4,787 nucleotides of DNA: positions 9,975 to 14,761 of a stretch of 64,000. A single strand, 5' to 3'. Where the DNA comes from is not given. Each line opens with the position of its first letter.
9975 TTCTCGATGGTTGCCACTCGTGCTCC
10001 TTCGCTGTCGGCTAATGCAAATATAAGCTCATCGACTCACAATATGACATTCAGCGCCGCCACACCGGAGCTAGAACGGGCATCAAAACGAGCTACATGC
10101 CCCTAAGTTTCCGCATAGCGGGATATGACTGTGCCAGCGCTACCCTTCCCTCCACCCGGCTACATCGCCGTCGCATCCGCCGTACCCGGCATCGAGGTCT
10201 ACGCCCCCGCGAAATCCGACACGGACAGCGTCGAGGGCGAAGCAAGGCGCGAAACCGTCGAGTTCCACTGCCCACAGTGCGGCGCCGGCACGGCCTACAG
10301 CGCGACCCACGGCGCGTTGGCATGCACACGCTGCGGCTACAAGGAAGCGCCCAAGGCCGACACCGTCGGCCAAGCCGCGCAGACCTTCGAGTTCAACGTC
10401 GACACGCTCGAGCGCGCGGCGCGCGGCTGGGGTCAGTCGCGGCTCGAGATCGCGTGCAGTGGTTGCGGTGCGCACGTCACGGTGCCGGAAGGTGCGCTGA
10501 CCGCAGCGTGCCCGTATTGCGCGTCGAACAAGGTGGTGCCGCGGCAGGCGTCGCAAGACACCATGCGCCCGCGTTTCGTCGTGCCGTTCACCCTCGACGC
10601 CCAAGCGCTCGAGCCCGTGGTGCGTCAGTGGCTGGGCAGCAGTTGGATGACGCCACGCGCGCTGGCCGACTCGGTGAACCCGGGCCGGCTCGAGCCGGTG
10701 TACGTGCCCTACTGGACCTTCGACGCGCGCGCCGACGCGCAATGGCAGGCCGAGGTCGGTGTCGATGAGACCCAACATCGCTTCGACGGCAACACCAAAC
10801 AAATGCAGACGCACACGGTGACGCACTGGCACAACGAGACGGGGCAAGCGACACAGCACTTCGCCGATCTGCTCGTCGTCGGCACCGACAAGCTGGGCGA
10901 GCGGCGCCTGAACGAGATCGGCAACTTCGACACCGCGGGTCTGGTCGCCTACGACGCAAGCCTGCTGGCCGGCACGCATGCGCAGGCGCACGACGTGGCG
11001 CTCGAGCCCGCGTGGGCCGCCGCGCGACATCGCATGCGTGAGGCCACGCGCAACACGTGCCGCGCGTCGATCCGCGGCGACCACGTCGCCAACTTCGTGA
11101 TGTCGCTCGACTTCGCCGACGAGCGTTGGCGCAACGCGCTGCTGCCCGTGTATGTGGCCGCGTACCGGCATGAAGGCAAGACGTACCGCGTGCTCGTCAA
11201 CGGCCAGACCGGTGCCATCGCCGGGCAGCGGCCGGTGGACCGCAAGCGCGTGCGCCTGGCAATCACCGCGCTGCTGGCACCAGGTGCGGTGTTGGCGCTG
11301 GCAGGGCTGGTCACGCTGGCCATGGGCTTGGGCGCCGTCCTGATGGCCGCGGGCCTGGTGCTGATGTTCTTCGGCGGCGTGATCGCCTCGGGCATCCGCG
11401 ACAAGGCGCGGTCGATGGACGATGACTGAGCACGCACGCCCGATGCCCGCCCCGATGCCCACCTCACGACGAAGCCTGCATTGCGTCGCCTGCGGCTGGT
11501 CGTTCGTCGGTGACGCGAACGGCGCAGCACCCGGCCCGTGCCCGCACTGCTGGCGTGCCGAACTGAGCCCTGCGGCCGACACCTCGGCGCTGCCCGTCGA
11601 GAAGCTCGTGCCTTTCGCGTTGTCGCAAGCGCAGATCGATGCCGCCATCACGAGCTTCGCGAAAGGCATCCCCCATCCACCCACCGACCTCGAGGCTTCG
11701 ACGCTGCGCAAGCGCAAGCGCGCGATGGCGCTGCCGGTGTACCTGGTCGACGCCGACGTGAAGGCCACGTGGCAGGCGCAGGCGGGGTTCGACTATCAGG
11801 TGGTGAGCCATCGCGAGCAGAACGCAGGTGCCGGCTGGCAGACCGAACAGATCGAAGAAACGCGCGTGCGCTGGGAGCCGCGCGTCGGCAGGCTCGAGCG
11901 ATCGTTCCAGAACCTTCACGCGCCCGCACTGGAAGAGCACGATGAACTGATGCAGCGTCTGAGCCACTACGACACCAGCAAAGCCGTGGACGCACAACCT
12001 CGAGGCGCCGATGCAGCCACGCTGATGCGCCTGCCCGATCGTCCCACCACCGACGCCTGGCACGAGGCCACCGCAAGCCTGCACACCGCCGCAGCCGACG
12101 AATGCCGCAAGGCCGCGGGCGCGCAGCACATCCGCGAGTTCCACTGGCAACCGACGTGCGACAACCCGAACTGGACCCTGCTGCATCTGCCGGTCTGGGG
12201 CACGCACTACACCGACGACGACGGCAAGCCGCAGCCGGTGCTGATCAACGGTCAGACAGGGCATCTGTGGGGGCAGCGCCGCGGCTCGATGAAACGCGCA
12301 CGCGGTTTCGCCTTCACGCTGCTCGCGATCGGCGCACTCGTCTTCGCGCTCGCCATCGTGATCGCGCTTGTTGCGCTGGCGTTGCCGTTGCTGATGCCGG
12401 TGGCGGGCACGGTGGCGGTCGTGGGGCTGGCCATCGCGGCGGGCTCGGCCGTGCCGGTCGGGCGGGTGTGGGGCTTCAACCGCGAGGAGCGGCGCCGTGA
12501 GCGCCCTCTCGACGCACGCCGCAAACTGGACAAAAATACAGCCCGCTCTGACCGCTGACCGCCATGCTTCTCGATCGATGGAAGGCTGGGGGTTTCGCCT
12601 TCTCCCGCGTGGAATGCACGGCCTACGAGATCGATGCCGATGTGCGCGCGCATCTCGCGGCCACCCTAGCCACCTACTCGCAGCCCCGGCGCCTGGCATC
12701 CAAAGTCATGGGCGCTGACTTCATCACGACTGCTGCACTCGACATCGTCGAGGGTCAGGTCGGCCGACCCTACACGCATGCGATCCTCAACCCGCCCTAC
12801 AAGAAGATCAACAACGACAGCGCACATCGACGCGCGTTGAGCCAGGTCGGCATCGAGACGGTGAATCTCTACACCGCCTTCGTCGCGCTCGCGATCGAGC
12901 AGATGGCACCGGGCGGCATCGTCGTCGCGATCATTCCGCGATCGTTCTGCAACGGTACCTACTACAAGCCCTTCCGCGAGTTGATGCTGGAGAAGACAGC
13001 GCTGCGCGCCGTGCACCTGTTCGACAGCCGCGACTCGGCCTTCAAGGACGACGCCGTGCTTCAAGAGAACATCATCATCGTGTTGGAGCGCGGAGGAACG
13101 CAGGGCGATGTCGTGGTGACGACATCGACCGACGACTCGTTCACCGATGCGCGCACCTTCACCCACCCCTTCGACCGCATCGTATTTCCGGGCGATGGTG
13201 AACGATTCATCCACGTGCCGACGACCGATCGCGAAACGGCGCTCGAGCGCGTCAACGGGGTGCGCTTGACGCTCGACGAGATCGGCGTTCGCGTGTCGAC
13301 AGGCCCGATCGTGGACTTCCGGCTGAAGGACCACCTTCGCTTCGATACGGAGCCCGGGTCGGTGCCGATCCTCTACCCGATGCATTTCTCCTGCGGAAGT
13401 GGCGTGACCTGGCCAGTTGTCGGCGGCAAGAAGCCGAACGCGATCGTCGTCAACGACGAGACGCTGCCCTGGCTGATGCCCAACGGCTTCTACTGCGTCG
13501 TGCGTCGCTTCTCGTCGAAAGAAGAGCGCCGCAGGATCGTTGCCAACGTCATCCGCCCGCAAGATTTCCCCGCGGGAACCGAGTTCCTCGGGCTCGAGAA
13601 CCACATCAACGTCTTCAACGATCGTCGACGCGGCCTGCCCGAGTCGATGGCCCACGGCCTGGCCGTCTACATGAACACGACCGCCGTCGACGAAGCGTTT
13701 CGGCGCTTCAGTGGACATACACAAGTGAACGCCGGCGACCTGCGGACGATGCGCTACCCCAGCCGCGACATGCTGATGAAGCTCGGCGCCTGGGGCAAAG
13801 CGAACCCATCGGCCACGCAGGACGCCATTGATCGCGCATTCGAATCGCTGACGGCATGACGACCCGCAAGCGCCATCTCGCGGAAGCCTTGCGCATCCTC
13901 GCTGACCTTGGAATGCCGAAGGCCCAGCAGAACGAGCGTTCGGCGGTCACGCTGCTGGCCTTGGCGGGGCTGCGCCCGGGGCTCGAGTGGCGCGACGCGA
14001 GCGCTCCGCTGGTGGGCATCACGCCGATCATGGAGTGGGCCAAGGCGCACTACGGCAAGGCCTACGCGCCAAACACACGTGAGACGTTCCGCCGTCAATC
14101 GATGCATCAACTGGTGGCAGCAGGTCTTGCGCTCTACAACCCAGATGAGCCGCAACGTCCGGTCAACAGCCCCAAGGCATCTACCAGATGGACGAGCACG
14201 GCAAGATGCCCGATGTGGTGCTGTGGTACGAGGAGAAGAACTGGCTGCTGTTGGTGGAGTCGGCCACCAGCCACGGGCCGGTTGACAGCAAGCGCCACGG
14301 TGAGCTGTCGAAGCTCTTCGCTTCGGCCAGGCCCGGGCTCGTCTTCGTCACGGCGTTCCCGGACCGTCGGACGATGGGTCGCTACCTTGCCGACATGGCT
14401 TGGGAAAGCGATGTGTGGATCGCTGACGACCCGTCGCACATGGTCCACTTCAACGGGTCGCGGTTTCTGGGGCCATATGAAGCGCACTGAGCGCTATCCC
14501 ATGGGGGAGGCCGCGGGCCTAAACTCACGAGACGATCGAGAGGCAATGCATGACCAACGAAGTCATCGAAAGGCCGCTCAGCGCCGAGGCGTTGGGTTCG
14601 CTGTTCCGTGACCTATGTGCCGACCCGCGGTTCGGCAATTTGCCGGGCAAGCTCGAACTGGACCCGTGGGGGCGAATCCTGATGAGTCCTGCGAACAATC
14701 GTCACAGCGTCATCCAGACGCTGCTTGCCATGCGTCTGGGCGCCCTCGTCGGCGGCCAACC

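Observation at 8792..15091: About 6.3 kb island (AAA ATPase, ZnR pair, R-M, Uma2) inserted between the ATPase and permease genes of a sugar ABC transporter operon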

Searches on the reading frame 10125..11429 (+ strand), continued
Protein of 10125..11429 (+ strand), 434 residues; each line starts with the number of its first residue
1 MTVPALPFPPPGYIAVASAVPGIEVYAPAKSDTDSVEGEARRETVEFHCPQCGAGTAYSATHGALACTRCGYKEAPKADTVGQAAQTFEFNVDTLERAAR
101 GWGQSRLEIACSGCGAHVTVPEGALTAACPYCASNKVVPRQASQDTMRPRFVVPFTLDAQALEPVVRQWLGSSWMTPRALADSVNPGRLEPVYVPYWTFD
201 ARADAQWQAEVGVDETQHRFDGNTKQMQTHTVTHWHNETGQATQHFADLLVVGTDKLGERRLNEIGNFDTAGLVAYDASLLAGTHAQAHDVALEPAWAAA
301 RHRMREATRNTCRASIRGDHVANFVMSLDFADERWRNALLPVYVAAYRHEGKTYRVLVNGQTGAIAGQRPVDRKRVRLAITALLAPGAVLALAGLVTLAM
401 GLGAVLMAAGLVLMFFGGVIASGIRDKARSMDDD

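Call 66: fold_search(model_id=the predicted structure, library=viral)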
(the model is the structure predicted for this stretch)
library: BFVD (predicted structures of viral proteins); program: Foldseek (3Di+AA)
matches with E <= 10: 390; with E <= 0.001: 2
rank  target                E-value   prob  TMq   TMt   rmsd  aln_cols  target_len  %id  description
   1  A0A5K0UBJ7            3.9e-10  1.00  0.40  0.36   9.9       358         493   15  DnaJ-like subfamily C member 3 [Yasminevirus sp. GU-2018]
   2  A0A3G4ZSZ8            1.0e-07  1.00  0.38  0.47   5.7       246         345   14  DnaJ-like subfamily C member 3 [Edafosvirus sp.]
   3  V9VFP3                1.7e-02  0.80  0.08  0.31  12.1        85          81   18  Uncharacterized protein [Lactococcus phage phiL47]
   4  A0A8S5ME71            2.4e-02  0.15  0.09  0.11  18.2       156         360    7  Uncharacterized protein [Siphoviridae sp. ctYh54]
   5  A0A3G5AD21            4.6e-02  0.12  0.10  0.14  17.4       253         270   11  Uncharacterized protein [Hyperionvirus sp.]
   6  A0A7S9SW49            5.5e-02  0.54  0.10  0.05  16.1       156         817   17  (no name in the UniProt tables at hand)
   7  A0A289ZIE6            6.8e-02  0.10  0.08  0.08  23.4       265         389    9  Uncharacterized protein [Serratia phage vB_SmaM_ 2050HW]
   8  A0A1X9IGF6            7.6e-02  0.14  0.13  0.17  19.0       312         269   10  (no name in the UniProt tables at hand)
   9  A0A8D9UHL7            8.1e-02  0.44  0.07  0.23  13.1       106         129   17  Zinc ribbon domain protein [Bacteriophage sp.]
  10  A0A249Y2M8            9.0e-02  0.18  0.10  0.22   9.6       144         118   10  Uncharacterized protein [Serratia phage 2050H1]
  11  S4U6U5                1.4e-01  0.96  0.08  0.34   3.6        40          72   20  Uncharacterized protein [Listeria phage LP-125]
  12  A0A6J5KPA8            1.9e-01  0.04  0.05  0.07  31.0       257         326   10  Uncharacterized protein [uncultured Caudovirales phage]
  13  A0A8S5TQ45            2.0e-01  0.12  0.09  0.22  17.7       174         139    5  Uncharacterized protein [Myoviridae sp. ctCXW4]
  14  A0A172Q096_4          2.1e-01  0.02  0.05  0.02  27.0       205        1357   10  F5/8 type C domain-containing protein [Acinetobacter phage vB_AbaM_ME3]
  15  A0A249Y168            2.8e-01  0.85  0.09  0.36   4.5        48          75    8  (no name in the UniProt tables at hand)
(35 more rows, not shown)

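Call 74: search_protein_representatives(alignment_id=A1)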
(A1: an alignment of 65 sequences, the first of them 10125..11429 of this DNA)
Query: 65 sequences, 427 profile positions. Proteins with E-value up to 0.001 (for the whole library): 9093; up to 1e-10: 5852; up to 1e-30: 1872. The best 150 are listed.
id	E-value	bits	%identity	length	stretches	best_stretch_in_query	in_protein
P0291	1.9e-177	606.5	-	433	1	4-427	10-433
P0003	3.9e-175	598.9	-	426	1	14-426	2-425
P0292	7.8e-161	551.8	-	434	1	7-422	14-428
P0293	2.8e-157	540.1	-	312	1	115-427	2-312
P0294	1.9e-155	534.1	-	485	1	3-423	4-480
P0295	6.6e-152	522.4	-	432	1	4-424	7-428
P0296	3.3e-142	490.4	-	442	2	40-415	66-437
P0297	6.3e-142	489.5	-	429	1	4-423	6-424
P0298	4.9e-140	483.3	-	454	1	3-426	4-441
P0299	5.3e-138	476.6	-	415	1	1-406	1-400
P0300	1.6e-131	455.2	-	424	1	5-421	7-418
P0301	1.7e-131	455.2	-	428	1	5-422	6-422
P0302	2.2e-128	444.9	-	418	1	25-419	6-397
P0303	7.3e-127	439.9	-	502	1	32-424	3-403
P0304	3.2e-122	424.6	-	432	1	5-422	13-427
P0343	1.1e-74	268.0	-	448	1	31-388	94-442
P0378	2.9e-70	253.4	-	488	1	33-377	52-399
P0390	1.9e-69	250.7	-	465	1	37-386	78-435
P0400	1.1e-68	248.2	-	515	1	33-379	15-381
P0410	4.2e-68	246.3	-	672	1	34-382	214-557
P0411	5.3e-68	246.0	-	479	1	25-392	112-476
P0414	8.7e-68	245.2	-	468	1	26-390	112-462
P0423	2.6e-67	243.7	-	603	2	31-376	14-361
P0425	3.8e-67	243.2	-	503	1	41-376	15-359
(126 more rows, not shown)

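Call 75: search_protein_families(library=pfam, proteins=[P0410, P0423, P0400, P0411, P0414, P0378, P0390, P0343, P0425, P0303], max_evalue=0.001)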
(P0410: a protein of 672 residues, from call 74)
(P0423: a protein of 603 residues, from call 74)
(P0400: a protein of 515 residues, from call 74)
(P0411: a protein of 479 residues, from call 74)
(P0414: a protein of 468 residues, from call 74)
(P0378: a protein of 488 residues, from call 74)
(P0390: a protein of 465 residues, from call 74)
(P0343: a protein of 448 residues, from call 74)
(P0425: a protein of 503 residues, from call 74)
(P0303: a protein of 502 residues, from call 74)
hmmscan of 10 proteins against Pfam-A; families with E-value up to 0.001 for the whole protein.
P0410 (672 aa): 3 families
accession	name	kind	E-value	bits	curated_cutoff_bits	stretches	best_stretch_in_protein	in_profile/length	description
PF13421.11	Band_7_1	-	3e-21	76.5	24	1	18-203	1-205/211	SPFH domain-Band 7 family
PF01145.31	Band_7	-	1.1e-06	29.3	23.6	1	36-206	2-160/176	SPFH domain / Band 7 family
PF01155.25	HypA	-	0.00081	19.8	28.9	0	215-254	67-105/112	Hydrogenase/urease nickel incorporation, metallochaperone, hypA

P0423 (603 aa): 1 family
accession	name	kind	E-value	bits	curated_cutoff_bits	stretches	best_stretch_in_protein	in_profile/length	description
PF01155.25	HypA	-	0.00067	20.1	28.9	0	83-118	69-104/112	Hydrogenase/urease nickel incorporation, metallochaperone, hypA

P0400 (515 aa): 0 families

P0411 (479 aa): 5 families
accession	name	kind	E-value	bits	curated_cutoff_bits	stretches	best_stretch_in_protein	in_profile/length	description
PF07719.23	TPR_2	-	5.8e-06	26.5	27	1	20-53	1-34/34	Tetratricopeptide repeat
PF19134.6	DUF5817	-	1e-05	25.9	31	0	186-217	2-33/57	Domain of unknown function (DUF5817)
PF08271.17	Zn_Ribbon_TF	-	5.3e-05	23.1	29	0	127-151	2-27/43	TFIIB zinc-binding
PF14559.12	TPR_19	-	0.00036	21.2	25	0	30-55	35-60/68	Tetratricopeptide repeat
PF00515.34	TPR_1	-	0.00057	20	27.8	0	23-53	4-34/34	Tetratricopeptide repeat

P0414 (468 aa): 5 families
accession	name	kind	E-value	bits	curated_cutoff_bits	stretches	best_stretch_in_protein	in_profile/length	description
PF13432.12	TPR_16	-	9.2e-05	23.2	32.7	1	22-58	1-37/65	Tetratricopeptide repeat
PF14559.12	TPR_19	-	0.00011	22.8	25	0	28-58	1-31/68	Tetratricopeptide repeat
PF13181.12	TPR_8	-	0.00029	21.2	25.7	0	18-51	1-34/34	Tetratricopeptide repeat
PF08271.17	Zn_Ribbon_TF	-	0.00084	19.3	29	1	125-151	1-28/43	TFIIB zinc-binding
PF01155.25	HypA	-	0.00088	19.7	28.9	0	114-152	60-96/112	Hydrogenase/urease nickel incorporation, metallochaperone, hypA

P0378 (488 aa): 2 families
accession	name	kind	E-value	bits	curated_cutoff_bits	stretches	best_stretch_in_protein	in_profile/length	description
PF08271.17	Zn_Ribbon_TF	-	3.3e-07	30.2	29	1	59-88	2-32/43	TFIIB zinc-binding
PF01155.25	HypA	-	0.00033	21.1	28.9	0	54-93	67-103/112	Hydrogenase/urease nickel incorporation, metallochaperone, hypA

P0390 (465 aa): 0 families

P0343 (448 aa): 3 families
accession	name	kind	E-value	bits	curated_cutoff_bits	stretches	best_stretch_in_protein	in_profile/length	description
PF01155.25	HypA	-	3.3e-05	24.3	28.9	0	159-191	67-97/112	Hydrogenase/urease nickel incorporation, metallochaperone, hypA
PF08271.17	Zn_Ribbon_TF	-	0.00033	20.6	29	1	102-127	1-27/43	TFIIB zinc-binding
PF23547.1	Zn_ribbon_FGT1_1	-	0.00095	19.2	27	0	102-116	21-35/35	FORGETTER1 first zinc ribbon domain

P0425 (503 aa): 1 family
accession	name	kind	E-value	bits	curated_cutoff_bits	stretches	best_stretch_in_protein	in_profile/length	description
PF23548.1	Zn_ribbon_FGT1_2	-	0.00012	22.1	27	0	15-37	5-27/35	FORGETTER1 second zinc ribbon domain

P0303 (502 aa): 4 families
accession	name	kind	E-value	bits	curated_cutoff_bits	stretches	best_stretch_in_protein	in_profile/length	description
PF08271.17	Zn_Ribbon_TF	-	2.9e-05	24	29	1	11-46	2-38/43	TFIIB zinc-binding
PF03966.22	Trm112p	-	9.4e-05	22.7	22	0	5-34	3-32/40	Trm112p-like protein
PF12760.12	Zn_ribbon_IS1595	-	0.00035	20.9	25.4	0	9-36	18-46/46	Transposase zinc-ribbon domain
PF14319.11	Zn_Tnp_IS91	-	0.00047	20.5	26.3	0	66-114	33-84/90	Transposase zinc-binding domain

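Call 83: search_protein_families(library=pfam, proteins=[L081:12431-13918:+, L081:14295-14876:+, L081:3352-6957:+, L081:6860-9886:-], max_evalue=0.001)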
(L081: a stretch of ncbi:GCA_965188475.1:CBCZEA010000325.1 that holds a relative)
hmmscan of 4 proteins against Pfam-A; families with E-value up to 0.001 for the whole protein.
L081:12431-13918:+ (495 aa): 1 family
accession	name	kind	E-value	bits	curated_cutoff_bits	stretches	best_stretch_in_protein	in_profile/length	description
PF07669.17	Eco57I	-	1.5e-09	38.6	25.3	1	140-219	81-167/171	Eco57I restriction-modification methylase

L081:14295-14876:+ (193 aa): 1 family
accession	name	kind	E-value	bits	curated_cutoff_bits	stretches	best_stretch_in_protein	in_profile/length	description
PF06616.17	BsuBI_PstI_RE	-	1.2e-64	216.8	27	1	28-180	1-153/154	BsuBI/PstI restriction endonuclease domain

L081:3352-6957:+ (1201 aa): 2 families
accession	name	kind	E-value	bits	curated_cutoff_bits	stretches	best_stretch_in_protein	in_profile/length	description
PF20628.3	Dyp_perox_C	-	5.3e-11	43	20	1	551-685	32-137/166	Dyp-type peroxidase, C-terminal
PF21105.3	DyP_N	-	0.00056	20.5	27.5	1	342-423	48-124/163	DyP dimeric alpha+beta barrel domain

L081:6860-9886:- (1008 aa): 8 families
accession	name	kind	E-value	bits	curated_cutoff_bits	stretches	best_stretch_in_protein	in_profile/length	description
PF13191.12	AAA_16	-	3e-22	80.3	32.6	1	225-353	2-160/167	AAA ATPase domain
PF13424.12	TPR_12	-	1.9e-12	47.6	30.1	2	652-724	2-76/77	Tetratricopeptide repeat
PF00211.25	Guanylate_cyc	-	2.4e-10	40.7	21.9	1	30-178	9-155/183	Adenylate and Guanylate cyclase catalytic domain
PF13401.12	AAA_22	-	2.2e-08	34.9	27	1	246-362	4-122/130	AAA domain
PF17874.7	TPR_MalT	-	2.1e-07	31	45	1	651-843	38-228/336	MalT-like TPR region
PF24883.2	NPHP3_N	-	0.00029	21.5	24.8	0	248-324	23-97/164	Nephrocystin 3, N-terminal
PF05621.17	TniB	-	0.00062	19.7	22.4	0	230-269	18-57/189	Bacterial TniB protein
PF05729.18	NACHT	-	0.00069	19.9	26.7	0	249-394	2-161/167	NACHT domain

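Call 89: search_protein_families(library=phrogs, proteins=[window:10125-11429:+], max_evalue=0.001)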
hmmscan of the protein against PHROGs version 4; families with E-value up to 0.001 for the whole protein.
window:10125-11429:+ (434 aa): 1 family
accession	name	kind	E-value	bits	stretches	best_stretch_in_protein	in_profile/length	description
phrog_9188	-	unknown function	0.00019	22.6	0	42-72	34-62/70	-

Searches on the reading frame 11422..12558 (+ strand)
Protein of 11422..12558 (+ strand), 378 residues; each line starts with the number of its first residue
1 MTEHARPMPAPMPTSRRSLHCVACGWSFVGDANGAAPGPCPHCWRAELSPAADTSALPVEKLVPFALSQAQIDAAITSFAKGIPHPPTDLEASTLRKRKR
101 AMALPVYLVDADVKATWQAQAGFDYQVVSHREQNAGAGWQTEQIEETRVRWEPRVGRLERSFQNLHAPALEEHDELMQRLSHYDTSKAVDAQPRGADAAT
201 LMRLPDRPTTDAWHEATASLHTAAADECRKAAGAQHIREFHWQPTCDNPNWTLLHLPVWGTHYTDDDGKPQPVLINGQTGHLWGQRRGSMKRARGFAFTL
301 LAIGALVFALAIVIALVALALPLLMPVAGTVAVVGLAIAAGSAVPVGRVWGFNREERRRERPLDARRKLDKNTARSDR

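Call 3: search_protein_families(library=pfam, proteins=[window:11422-12558:+], max_evalue=0.01)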
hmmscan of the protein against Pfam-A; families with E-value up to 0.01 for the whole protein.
window:11422-12558:+ (378 aa): 0 families

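Call 8: search_protein_families(library=padloc, proteins=[window:11422-12558:+], max_evalue=0.01)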
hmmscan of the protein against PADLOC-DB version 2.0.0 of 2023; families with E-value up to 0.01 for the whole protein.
window:11422-12558:+ (378 aa): 1 family
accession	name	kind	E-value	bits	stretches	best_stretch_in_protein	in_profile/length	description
PDLC03841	LeoBC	-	0.0067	13.6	1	301-373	455-525/601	-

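Call 9: search_protein_families(library=ncbifam, proteins=[window:11422-12558:+], max_evalue=0.01)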
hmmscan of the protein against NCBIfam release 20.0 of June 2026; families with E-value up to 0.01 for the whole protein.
window:11422-12558:+ (378 aa): 0 families

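Call 89: search_protein_families(library=phrogs, proteins=[window:11422-12558:+], max_evalue=0.001)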
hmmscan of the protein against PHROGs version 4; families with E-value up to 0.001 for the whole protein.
window:11422-12558:+ (378 aa): 0 families

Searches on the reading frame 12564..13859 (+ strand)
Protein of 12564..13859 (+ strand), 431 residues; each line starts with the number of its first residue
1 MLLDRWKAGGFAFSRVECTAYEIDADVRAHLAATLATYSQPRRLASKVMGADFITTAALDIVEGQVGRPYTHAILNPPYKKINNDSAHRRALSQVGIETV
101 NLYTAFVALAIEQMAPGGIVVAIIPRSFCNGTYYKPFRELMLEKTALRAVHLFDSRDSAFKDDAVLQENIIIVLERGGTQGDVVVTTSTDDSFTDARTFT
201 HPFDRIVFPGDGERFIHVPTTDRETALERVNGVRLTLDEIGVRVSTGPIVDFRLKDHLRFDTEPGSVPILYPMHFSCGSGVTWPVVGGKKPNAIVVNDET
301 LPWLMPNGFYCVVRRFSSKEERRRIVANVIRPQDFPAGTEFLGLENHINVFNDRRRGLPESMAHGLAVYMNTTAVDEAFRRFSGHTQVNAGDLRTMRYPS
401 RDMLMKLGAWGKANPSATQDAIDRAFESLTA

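Call 3: search_protein_families(library=pfam, proteins=[window:12564-13859:+], max_evalue=0.01)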
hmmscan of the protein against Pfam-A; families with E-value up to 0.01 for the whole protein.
window:12564-13859:+ (431 aa): 1 family
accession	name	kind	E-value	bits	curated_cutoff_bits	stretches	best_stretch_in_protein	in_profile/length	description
PF07669.17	Eco57I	-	1.2e-09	38.9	25.3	1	75-155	80-167/171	Eco57I restriction-modification methylase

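Call 8: search_protein_families(library=padloc, proteins=[window:12564-13859:+], max_evalue=0.01)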
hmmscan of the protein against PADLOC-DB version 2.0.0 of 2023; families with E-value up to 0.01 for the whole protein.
window:12564-13859:+ (431 aa): 20 families
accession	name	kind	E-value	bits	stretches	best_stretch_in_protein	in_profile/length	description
PDLC03227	MTase_II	-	4.8e-165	548.2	1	1-431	67-489/494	Type II methyltransferase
PDLC03359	MTase_II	-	1e-116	389.1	1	14-428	86-513/840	Type II methyltransferase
PDLC03338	MTase_II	-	6.3e-45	152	1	54-427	232-595/604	Type II methyltransferase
PDLC03248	MTase_II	-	1.3e-07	28.8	1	17-162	55-184/521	Type II methyltransferase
PDLC03347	MTase_II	-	1.6e-07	28.5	1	63-176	94-203/488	Type II methyltransferase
PDLC04134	mad2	-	2.5e-07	27.9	1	17-191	315-462/492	mads_2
PDLC03719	oMTase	-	4.5e-06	23.9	1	70-166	113-204/387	orphan methyltransferase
PDLC03331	MTase_II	-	7.8e-06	22.8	1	70-173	117-225/541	Type II methyltransferase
PDLC03335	MTase_II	-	2.8e-05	21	1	74-162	200-291/607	Type II methyltransferase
PDLC02523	PglX|PglXI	-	8.7e-05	18.4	1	68-184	560-676/1428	PglX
PDLC03258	MTase_II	-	0.00017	18.8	1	73-155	106-185/366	Type II methyltransferase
PDLC03282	MTase_II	-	0.00023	18.6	1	66-162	77-173/386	Type II methyltransferase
PDLC03267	MTase_II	-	0.00025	18.1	1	54-190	91-231/539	Type II methyltransferase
PDLC02528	PglX|PglXI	-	0.00028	16.8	1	66-162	469-565/1125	PglX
PDLC03237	MTase_II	-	0.00046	16.2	1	80-180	259-361/1036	Type II methyltransferase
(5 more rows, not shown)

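Call 9: search_protein_families(library=ncbifam, proteins=[window:12564-13859:+], max_evalue=0.01)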
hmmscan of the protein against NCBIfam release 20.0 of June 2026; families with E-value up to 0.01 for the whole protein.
window:12564-13859:+ (431 aa): 4 families
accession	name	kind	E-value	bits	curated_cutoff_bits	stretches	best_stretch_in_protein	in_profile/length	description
NF033455.1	BREX_6_MTaseX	exception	3e-05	21.7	900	1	68-182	553-667/1319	BREX-6 system adenine-specific DNA-methyltransferase PglX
TIGR02987.1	met_A_Alw26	exception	0.00026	19.9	353.5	1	80-175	155-245/523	Alw26I/Eco31I/Esp3I family type II restriction adenine-specific DNA-methyltransferase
NF033452.1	BREX_1_MTaseX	exception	0.0053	14.6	500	1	68-156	506-596/1210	BREX-1 system adenine-specific DNA-methyltransferase PglX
NF009064.0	PRK12398.1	equivalog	0.0054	16.7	207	0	293-378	52-135/165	pyruvoyl-dependent arginine decarboxylase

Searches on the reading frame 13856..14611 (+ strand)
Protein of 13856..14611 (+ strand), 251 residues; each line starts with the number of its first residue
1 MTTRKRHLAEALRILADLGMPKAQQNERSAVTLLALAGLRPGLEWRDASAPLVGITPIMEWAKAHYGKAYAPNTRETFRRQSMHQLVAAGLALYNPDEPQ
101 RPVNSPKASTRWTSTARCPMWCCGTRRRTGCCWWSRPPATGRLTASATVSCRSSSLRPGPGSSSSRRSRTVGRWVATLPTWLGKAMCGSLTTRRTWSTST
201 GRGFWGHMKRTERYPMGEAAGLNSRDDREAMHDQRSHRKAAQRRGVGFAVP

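Call 3: search_protein_families(library=pfam, proteins=[window:13856-14611:+], max_evalue=0.01)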
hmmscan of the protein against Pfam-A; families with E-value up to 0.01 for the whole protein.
window:13856-14611:+ (251 aa): 1 family
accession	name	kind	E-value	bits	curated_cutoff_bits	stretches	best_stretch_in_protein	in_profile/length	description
PF17728.7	BsuBI_PstI_RE_N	-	1.2e-40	139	27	1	6-109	2-105/140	BsuBI/PstI restriction endonuclease HTH domain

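Call 8: search_protein_families(library=padloc, proteins=[window:13856-14611:+], max_evalue=0.01)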
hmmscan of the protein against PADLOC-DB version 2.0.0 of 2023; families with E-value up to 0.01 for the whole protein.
window:13856-14611:+ (251 aa): 3 families
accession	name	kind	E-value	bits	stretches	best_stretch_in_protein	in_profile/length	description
PDLC03359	MTase_II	-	3.4e-45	152.5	1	6-114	531-639/840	Type II methyltransferase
PDLC03420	REase_II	-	8.1e-44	148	1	4-115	5-116/317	Type II restriction enzyme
PDLC03412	REase_II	-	1.5e-16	58.6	1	8-108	14-113/324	Type II restriction enzyme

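Call 9: search_protein_families(library=ncbifam, proteins=[window:13856-14611:+], max_evalue=0.01)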
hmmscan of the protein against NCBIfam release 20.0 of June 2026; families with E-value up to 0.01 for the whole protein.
window:13856-14611:+ (251 aa): 0 families
